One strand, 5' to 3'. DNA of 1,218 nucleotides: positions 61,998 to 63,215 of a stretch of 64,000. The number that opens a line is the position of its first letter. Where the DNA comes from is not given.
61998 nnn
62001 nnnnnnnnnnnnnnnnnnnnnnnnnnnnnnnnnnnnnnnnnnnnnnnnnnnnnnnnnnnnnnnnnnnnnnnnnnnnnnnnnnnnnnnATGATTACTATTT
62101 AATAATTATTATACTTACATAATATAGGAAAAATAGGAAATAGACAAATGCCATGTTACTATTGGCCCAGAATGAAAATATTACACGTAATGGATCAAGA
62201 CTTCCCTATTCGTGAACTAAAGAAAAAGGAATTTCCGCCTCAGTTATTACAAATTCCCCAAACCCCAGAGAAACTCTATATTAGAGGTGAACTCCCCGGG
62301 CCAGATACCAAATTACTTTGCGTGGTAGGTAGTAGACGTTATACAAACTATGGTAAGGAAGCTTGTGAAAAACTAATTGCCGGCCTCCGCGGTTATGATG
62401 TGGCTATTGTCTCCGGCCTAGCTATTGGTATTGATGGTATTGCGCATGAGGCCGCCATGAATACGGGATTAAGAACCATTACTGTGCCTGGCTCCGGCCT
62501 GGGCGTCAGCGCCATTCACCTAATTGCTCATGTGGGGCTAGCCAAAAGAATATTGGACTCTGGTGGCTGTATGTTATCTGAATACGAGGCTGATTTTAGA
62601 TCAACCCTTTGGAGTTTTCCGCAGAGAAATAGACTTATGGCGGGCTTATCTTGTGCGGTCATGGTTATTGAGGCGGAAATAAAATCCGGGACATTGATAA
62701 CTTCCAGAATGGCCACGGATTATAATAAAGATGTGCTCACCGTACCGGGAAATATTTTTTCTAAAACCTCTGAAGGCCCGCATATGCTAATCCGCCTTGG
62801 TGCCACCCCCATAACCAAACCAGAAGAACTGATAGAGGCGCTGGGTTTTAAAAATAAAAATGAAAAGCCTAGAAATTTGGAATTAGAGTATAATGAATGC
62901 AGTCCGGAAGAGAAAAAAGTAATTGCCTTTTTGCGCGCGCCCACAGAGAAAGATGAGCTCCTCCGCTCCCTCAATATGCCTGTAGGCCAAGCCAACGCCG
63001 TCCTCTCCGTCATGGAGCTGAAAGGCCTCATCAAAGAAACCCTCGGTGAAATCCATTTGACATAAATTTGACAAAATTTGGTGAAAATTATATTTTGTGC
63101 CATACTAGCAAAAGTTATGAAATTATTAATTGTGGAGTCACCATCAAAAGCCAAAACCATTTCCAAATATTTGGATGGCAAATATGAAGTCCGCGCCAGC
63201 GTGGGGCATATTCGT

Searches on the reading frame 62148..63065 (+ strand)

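Call 65: search_protein_families(library=ncbifam, proteins=[window:62148-63065:+], max_evalue=0.001)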
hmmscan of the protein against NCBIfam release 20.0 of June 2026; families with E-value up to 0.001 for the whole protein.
window:62148-63065:+ (305 aa): 2 families
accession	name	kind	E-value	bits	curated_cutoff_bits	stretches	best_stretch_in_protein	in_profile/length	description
TIGR00732.1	dprA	equivalog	2.5e-61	206.7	191.15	1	23-232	13-220/220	DNA-processing protein DprA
NF008007.0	PRK10736.1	equivalog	7.3e-59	199.8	495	1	24-235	77-286/374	DNA-protecting protein DprA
